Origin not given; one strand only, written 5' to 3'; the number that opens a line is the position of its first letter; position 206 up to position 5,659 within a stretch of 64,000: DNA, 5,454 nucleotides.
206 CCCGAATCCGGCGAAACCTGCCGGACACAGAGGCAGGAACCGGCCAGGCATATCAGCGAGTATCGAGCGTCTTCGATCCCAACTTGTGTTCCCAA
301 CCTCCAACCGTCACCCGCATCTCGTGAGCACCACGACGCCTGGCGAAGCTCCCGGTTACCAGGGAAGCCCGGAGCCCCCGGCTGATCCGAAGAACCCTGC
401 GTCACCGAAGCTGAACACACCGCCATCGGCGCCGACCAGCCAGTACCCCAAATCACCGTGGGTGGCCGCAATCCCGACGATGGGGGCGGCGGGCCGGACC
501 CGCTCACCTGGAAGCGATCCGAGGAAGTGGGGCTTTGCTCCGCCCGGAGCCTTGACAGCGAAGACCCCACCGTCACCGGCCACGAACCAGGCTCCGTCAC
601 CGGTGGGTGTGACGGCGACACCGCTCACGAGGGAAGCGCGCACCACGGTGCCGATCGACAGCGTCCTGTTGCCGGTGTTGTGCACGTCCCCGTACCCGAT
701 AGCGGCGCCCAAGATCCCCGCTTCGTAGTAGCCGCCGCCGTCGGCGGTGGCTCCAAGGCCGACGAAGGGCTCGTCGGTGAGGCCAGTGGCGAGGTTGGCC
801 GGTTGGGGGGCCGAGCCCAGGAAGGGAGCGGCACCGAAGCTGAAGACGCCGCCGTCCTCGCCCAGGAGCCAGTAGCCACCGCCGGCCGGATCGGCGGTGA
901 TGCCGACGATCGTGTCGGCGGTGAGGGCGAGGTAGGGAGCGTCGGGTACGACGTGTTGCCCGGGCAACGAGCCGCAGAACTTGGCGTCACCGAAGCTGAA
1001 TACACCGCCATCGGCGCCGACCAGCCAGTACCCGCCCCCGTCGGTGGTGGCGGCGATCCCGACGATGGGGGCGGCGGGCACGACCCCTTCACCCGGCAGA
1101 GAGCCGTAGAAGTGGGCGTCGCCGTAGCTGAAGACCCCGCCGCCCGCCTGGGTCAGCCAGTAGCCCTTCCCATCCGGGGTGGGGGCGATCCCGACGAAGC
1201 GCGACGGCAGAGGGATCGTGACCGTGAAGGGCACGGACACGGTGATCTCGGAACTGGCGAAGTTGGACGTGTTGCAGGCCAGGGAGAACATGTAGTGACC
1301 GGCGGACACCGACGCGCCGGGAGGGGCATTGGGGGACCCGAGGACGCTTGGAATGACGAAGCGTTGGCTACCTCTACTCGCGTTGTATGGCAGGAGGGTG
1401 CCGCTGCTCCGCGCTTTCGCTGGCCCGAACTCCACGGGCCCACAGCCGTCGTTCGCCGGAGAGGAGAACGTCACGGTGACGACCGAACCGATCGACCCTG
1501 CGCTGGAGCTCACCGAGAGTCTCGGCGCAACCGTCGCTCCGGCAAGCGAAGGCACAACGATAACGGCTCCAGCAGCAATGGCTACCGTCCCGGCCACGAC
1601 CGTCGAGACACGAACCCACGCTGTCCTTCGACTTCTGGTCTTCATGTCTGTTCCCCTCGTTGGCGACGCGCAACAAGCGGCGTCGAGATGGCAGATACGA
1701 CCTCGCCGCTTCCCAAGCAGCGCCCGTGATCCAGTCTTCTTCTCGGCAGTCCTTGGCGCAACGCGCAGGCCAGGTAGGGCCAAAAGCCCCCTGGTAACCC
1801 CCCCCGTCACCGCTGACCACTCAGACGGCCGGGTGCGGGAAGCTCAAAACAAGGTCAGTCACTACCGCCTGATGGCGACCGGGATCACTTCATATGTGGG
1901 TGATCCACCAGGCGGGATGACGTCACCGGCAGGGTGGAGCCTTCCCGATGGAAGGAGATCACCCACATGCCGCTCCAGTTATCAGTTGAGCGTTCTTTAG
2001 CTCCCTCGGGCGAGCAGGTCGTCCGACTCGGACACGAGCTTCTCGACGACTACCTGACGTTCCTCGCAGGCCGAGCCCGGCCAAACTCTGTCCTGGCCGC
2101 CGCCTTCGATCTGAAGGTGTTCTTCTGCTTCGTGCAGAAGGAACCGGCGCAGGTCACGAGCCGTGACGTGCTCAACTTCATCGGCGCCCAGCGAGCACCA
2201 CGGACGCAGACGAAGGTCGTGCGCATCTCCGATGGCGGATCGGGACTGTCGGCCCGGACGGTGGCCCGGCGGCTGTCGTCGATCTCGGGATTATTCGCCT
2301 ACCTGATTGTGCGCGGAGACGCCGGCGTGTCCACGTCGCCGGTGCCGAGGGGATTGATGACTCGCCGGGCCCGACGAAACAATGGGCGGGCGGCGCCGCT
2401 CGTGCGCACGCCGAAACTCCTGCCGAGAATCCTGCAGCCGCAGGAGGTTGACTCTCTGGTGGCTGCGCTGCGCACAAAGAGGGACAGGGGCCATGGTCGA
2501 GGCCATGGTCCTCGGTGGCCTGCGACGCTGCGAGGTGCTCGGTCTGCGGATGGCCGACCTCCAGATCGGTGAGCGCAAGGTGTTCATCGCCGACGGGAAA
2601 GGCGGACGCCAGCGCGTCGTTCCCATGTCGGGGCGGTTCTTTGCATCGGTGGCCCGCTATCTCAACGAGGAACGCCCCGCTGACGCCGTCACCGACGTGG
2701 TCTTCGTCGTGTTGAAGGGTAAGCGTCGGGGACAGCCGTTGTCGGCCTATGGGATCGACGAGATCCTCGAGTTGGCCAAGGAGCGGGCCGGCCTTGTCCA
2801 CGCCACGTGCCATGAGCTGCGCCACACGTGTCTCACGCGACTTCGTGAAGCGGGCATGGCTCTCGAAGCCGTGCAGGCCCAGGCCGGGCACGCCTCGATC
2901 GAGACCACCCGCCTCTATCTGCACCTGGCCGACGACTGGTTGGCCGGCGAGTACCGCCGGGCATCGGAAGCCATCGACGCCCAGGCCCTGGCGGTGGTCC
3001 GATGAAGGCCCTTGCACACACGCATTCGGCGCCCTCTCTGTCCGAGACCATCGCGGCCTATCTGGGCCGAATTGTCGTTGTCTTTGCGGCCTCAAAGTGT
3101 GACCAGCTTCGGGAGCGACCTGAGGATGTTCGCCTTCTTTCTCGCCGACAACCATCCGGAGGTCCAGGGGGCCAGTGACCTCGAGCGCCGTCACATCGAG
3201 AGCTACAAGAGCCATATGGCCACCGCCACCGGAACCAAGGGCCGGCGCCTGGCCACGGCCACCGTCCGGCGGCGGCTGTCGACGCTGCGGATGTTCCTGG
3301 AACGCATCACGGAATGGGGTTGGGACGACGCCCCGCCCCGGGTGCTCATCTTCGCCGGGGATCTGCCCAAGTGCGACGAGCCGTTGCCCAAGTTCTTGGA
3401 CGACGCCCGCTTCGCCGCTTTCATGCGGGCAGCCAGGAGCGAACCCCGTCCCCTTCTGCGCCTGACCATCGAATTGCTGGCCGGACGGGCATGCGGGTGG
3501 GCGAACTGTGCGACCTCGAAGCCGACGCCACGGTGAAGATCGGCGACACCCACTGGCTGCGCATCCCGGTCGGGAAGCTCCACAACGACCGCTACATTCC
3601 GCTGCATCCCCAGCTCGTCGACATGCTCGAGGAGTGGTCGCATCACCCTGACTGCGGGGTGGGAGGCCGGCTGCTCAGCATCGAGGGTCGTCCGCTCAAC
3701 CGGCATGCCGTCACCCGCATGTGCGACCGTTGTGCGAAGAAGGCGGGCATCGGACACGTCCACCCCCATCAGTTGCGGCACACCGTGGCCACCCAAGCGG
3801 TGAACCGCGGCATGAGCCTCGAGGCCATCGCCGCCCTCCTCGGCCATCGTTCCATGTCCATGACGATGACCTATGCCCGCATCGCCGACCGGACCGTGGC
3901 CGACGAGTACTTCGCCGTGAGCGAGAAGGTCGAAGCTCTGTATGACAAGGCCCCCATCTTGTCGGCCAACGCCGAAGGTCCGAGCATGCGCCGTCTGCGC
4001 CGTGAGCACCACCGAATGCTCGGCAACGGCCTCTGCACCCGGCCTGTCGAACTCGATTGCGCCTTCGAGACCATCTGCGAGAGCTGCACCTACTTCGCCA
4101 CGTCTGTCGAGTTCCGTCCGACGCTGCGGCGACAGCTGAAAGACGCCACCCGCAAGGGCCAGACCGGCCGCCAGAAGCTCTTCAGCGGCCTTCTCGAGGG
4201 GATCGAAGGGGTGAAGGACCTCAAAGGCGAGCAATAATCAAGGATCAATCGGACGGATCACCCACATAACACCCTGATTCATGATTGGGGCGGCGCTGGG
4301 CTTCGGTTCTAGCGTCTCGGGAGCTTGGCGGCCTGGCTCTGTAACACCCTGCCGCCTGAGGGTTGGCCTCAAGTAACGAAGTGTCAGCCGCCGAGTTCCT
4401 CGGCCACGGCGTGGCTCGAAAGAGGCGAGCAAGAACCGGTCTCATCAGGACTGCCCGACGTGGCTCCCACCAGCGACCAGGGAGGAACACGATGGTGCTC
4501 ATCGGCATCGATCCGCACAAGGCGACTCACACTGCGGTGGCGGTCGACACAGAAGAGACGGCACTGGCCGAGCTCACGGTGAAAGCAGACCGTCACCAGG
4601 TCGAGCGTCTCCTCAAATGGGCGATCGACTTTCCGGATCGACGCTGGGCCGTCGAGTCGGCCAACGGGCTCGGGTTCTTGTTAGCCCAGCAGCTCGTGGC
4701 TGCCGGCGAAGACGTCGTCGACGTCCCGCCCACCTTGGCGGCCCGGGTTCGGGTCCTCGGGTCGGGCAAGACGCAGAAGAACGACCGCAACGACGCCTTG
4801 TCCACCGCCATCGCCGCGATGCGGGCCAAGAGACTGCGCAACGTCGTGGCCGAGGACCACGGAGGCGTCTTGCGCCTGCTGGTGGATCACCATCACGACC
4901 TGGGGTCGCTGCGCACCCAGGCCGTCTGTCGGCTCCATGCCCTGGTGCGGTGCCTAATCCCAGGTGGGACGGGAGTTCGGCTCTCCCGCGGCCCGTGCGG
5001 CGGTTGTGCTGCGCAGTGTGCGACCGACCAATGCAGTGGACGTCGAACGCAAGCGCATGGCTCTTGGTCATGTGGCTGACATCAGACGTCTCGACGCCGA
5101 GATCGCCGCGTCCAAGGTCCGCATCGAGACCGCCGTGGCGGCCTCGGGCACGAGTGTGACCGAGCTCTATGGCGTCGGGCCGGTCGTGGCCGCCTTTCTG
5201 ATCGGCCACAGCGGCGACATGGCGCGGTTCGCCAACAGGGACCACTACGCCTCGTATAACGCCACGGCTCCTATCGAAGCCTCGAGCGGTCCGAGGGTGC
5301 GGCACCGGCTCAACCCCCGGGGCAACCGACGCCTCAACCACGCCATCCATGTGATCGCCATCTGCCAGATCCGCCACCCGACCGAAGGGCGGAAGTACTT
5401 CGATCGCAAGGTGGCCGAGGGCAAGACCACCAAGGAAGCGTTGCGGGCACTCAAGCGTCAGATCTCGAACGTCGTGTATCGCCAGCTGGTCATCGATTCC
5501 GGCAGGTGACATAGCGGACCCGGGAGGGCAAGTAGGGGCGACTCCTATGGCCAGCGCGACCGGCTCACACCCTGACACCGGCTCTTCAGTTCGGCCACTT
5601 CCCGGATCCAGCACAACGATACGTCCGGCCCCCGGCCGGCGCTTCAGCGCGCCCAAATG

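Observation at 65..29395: Dispersed intergenic repeat family with conserved blocks at a fixed 53-54 nt spacing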

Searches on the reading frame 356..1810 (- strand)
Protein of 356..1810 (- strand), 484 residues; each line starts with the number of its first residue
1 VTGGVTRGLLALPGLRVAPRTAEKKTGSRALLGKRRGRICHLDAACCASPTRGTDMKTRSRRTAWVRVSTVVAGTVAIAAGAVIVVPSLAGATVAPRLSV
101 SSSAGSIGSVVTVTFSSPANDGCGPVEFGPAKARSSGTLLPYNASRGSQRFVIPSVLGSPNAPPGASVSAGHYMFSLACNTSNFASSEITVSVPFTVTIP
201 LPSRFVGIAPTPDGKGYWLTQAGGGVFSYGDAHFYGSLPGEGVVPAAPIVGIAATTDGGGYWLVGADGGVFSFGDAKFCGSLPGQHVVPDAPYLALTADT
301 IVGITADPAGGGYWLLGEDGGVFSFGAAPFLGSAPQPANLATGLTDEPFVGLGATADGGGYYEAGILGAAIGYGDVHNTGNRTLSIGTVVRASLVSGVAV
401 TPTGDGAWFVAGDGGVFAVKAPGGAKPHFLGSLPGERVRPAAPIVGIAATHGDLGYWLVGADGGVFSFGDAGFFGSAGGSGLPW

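Call 15: search_protein_families(library=pfam, proteins=[window:356-1810:-], max_evalue=0.01)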
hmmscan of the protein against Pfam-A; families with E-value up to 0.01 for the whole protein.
window:356-1810:- (484 aa): 0 families

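Call 89: search_protein_families(library=ncbifam, proteins=[window:356-1810:-], max_evalue=0.001)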
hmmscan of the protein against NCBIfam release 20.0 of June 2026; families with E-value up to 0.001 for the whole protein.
window:356-1810:- (484 aa): 0 families

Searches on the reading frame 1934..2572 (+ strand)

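Call 89: search_protein_families(library=ncbifam, proteins=[window:1934-2572:+], max_evalue=0.001)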
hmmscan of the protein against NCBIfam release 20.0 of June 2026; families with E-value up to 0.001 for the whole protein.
window:1934-2572:+ (212 aa): 1 family
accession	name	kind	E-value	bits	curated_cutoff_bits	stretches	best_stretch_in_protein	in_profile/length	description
TIGR02225.1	recomb_XerD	equivalog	0.00066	19.1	329.6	0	47-184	12-121/290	site-specific tyrosine recombinase XerD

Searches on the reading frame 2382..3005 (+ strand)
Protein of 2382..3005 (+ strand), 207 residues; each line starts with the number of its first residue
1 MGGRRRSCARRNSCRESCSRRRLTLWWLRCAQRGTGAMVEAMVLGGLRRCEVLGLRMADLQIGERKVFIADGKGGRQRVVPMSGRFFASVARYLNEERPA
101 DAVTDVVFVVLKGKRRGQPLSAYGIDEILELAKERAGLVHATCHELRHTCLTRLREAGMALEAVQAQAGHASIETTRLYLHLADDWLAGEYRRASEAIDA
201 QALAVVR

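Call 77: search_protein_families(library=pfam, proteins=[window:2382-3005:+], max_evalue=0.001)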
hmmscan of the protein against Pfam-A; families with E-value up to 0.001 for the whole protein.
window:2382-3005:+ (207 aa): 1 family
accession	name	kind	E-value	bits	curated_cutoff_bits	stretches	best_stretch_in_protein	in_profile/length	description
PF00589.27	Phage_integrase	-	5.7e-32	111.3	27.1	1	37-184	26-170/172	Phage integrase family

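Call 89: search_protein_families(library=ncbifam, proteins=[window:2382-3005:+], max_evalue=0.001)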
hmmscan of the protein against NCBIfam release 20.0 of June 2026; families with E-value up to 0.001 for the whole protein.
window:2382-3005:+ (207 aa): 11 families
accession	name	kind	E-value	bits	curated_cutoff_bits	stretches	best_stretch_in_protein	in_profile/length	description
TIGR02224.1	recomb_XerC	equivalog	2.1e-27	96.3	335.15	1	37-194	132-289/295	tyrosine recombinase XerC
NF040815.2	recomb_XerA_Arch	equivalog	2.3e-25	89.6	220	1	37-191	116-263/263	site-specific tyrosine recombinase/integron integrase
TIGR02225.1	recomb_XerD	equivalog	3.4e-24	85.7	329.6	1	37-193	128-285/290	site-specific tyrosine recombinase XerD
NF002331.0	PRK01287.1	subfamily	4.2e-24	85.2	371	1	37-183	166-313/365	site-specific tyrosine recombinase XerC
NF001399.0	PRK00283.1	subfamily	6.8e-23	81.3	279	1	36-191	137-292/300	tyrosine recombinase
TIGR02249.1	integrase_gron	subfamily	9.3e-18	64.6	265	2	127-184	244-302/315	integron integrase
NF003462.0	PRK05084.1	equivalog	8.1e-17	61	267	1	37-185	199-347/360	tyrosine recombinase XerS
NF007370.0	PRK09870.1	subfamily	6.8e-10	38.9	221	1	43-181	42-178/200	tyrosine-type DNA invertase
NF007371.0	PRK09871.1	subfamily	2.2e-09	37.2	222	1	45-194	38-186/198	tyrosine-type DNA invertase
NF011946.0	PRK15417.1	equivalog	1.5e-07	31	435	1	130-184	262-317/337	integron integrase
NF040693.1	recomb_GmtY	equivalog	3.4e-05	23.3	340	0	86-182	331-432/441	gamma-mobile-trio recombinase GmtY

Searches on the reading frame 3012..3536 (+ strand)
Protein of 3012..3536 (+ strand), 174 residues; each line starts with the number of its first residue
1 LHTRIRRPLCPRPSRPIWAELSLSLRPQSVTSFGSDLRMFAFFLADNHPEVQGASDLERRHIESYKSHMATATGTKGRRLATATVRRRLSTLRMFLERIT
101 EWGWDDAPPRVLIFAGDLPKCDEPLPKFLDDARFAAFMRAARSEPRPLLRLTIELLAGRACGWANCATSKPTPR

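Call 77: search_protein_families(library=pfam, proteins=[window:3012-3536:+], max_evalue=0.001)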
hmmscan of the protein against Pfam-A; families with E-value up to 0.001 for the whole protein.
window:3012-3536:+ (174 aa): 1 family
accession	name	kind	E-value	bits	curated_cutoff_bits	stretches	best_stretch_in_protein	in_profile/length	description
PF02899.23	Phage_int_SAM_1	-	0.00011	22.8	22.3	1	24-96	13-76/83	Phage integrase, N-terminal SAM-like domain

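Call 89: search_protein_families(library=ncbifam, proteins=[window:3012-3536:+], max_evalue=0.001)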
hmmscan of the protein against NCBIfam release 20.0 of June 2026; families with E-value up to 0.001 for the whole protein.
window:3012-3536:+ (174 aa): 3 families
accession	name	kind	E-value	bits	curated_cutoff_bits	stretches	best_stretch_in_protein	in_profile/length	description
TIGR02224.1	recomb_XerC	equivalog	4.1e-07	29.7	335.15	1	27-144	15-122/295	tyrosine recombinase XerC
TIGR02225.1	recomb_XerD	equivalog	5.6e-07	29.2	329.6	1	24-151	12-126/290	site-specific tyrosine recombinase XerD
NF001399.0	PRK00283.1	subfamily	1e-05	24.9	279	1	25-150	22-135/300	tyrosine recombinase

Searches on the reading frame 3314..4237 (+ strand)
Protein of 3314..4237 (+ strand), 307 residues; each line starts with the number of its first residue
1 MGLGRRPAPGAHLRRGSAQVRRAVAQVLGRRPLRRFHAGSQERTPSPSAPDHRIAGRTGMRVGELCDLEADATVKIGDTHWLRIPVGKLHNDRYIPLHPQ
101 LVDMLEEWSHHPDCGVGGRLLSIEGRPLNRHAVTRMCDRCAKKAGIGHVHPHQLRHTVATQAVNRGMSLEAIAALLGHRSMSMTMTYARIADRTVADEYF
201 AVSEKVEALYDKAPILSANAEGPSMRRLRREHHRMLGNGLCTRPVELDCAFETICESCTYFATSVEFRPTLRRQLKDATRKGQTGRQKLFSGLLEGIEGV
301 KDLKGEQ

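Call 77: search_protein_families(library=pfam, proteins=[window:3314-4237:+], max_evalue=0.001)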
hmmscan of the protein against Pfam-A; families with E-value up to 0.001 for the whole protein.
window:3314-4237:+ (307 aa): 1 family
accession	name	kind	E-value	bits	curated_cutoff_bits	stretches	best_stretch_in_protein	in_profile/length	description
PF00589.27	Phage_integrase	-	2.4e-27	96.2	27.1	1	54-192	30-170/172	Phage integrase family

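Call 89: search_protein_families(library=ncbifam, proteins=[window:3314-4237:+], max_evalue=0.001)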
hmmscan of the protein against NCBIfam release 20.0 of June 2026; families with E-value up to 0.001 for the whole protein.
window:3314-4237:+ (307 aa): 11 families
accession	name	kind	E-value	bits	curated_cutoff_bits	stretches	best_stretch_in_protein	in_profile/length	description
NF040815.2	recomb_XerA_Arch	equivalog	6.5e-26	91.5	220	1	57-199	123-263/263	site-specific tyrosine recombinase/integron integrase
TIGR02224.1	recomb_XerC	equivalog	6.4e-25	88.1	335.15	1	58-199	140-286/295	tyrosine recombinase XerC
TIGR02225.1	recomb_XerD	equivalog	1.2e-19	70.7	329.6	1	58-198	136-282/290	site-specific tyrosine recombinase XerD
NF001399.0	PRK00283.1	subfamily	6.3e-18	65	279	1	58-196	146-289/300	tyrosine recombinase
NF002331.0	PRK01287.1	subfamily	1.2e-11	44.2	371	1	58-193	174-315/365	site-specific tyrosine recombinase XerC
NF003462.0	PRK05084.1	equivalog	4.9e-10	38.7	267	1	126-196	281-350/360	tyrosine recombinase XerS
NF007371.0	PRK09871.1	subfamily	5.7e-09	35.8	222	1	55-189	35-173/198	tyrosine-type DNA invertase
TIGR02249.1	integrase_gron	subfamily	3.7e-08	33.1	265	1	128-194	237-304/315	integron integrase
NF007370.0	PRK09870.1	subfamily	2.3e-07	30.6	221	1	117-188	105-177/200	tyrosine-type DNA invertase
NF011946.0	PRK15417.1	equivalog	2.2e-06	27.1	435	1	132-193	256-318/337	integron integrase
NF041502.1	integrase_1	equivalog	3.8e-05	22.6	350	1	148-195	318-365/484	site-specific integrase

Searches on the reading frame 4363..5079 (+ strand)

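Call 77: search_protein_families(library=pfam, proteins=[window:4363-5079:+], max_evalue=0.001)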
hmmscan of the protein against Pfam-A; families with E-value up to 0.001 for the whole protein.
window:4363-5079:+ (238 aa): 1 family
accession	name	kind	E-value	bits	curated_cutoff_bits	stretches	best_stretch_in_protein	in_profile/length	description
PF01548.23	DEDD_Tnp_IS110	-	9.1e-22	77.9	29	1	47-197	1-152/155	Transposase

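Call 89: search_protein_families(library=ncbifam, proteins=[window:4363-5079:+], max_evalue=0.001)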
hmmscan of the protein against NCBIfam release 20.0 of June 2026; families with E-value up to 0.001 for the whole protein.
window:4363-5079:+ (238 aa): 1 family
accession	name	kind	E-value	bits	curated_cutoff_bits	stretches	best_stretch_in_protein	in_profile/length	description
NF033542.1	transpos_IS110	equivalog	1.7e-17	63.6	140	1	47-202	2-150/343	IS110 family RNA-guided transposase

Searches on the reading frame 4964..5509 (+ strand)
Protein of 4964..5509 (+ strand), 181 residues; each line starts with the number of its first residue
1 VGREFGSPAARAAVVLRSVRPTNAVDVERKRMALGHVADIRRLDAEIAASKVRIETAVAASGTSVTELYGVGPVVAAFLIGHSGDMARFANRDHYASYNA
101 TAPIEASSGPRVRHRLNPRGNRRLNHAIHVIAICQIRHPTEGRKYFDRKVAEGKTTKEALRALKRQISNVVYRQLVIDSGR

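Call 77: search_protein_families(library=pfam, proteins=[window:4964-5509:+], max_evalue=0.001)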
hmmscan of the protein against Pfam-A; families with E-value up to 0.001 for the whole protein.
window:4964-5509:+ (181 aa): 1 family
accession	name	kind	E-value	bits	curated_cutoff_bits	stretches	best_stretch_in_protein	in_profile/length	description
PF02371.22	Transposase_20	-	4.4e-16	59.5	21.3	1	65-146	4-86/87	Transposase IS116/IS110/IS902 family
